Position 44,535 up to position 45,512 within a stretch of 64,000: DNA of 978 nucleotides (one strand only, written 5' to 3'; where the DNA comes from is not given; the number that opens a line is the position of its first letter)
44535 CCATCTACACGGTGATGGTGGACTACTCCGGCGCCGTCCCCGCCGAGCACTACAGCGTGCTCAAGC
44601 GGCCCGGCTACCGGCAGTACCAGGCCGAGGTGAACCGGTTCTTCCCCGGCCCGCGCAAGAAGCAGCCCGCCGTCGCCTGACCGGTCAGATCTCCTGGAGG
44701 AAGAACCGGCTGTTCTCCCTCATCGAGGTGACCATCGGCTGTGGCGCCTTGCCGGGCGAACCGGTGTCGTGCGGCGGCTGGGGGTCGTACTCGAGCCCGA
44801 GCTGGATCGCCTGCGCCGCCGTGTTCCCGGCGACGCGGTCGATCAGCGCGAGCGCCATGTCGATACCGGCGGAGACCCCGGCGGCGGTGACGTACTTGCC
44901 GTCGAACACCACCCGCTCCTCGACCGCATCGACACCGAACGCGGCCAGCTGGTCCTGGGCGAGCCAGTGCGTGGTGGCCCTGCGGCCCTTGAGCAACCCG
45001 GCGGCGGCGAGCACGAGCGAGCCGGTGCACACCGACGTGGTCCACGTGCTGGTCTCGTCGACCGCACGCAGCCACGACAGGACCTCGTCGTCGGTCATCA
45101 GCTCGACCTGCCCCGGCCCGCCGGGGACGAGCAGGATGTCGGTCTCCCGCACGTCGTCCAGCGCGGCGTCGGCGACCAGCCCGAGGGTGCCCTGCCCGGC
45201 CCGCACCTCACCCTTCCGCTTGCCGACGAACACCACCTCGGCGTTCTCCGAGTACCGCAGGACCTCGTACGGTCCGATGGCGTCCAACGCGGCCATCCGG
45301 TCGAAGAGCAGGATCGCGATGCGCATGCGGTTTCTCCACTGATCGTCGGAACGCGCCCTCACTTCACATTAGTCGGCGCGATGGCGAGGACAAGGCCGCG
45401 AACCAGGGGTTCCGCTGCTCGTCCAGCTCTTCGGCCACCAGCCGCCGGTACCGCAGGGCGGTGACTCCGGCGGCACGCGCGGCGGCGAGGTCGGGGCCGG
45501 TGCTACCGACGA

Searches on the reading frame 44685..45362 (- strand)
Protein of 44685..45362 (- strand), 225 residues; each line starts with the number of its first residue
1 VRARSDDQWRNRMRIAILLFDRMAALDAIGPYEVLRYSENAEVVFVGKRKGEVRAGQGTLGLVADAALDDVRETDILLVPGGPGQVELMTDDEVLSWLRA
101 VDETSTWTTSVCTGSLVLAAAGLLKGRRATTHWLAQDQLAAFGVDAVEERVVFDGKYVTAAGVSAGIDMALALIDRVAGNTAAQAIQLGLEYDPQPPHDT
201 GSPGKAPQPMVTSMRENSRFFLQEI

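Call 6: search_protein_families(library=pfam, proteins=[window:44685-45362:-], max_evalue=0.001)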
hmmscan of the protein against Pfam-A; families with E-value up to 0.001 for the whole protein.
window:44685-45362:- (225 aa): 1 family
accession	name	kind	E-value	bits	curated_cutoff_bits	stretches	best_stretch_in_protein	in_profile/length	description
PF01965.30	DJ-1_PfpI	-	3.9e-34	118.3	26.6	1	13-175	1-164/165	DJ-1/PfpI family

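Call 84: search_solved_structures(query=window:44685-45362:-, max_evalue=0.00001, show_alignments=1)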
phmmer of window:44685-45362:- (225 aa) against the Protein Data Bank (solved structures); distinct sequences matched with E-value up to 0.00001: 66 (the best 60 are shown).
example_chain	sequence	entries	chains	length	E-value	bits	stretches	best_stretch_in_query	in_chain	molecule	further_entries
6ni5_A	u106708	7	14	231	7e-46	159.5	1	13-218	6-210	Isonitrile hydratase InhA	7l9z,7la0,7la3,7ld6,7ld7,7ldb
6ni4_A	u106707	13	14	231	2.5e-45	157.7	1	13-218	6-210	Isonitrile hydratase InhA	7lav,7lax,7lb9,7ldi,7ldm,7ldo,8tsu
3non_A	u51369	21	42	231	2.6e-45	157.7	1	13-218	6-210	Isocyanide hydratase | Isonitrile hydratase InhA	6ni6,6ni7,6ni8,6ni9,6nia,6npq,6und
3nov_A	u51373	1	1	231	9.1e-45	155.9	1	13-218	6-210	ThiJ/PfpI family protein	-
3nor_A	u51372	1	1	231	9.2e-45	155.8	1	13-218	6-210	ThiJ/PfpI family protein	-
9mxp_A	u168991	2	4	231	1.2e-44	155.5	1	13-218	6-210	Cyclohexyl-isocyanide hydratase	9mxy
3noo_A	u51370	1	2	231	5.6e-44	153.3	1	13-218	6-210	ThiJ/PfpI family protein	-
3noq_A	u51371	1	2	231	7.2e-44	152.9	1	13-218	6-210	ThiJ/PfpI family protein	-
3ewn_A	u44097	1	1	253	5.2e-37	130.5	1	8-216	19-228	ThiJ/PfpI family protein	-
3mgk_A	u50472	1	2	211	4.3e-24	88.3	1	13-192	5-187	Intracellular protease/amidase related enzyme (ThiJ family)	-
3uk7_A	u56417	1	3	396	9.5e-15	57.8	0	69-166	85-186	Class I glutamine amidotransferase-like domain-containing protein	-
4ofw_A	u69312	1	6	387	1e-14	57.6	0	69-167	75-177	Protein DJ-1 homolog D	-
1g2i_A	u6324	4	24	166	6.9e-12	48.4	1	14-160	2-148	PROTEASE I | Deglycase PH1704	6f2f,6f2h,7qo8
5tw0_A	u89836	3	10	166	1e-11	47.9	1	14-160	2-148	Peptidase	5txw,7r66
4ogg_A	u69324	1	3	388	1.2e-11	47.7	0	69-167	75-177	Protein DJ-1 homolog D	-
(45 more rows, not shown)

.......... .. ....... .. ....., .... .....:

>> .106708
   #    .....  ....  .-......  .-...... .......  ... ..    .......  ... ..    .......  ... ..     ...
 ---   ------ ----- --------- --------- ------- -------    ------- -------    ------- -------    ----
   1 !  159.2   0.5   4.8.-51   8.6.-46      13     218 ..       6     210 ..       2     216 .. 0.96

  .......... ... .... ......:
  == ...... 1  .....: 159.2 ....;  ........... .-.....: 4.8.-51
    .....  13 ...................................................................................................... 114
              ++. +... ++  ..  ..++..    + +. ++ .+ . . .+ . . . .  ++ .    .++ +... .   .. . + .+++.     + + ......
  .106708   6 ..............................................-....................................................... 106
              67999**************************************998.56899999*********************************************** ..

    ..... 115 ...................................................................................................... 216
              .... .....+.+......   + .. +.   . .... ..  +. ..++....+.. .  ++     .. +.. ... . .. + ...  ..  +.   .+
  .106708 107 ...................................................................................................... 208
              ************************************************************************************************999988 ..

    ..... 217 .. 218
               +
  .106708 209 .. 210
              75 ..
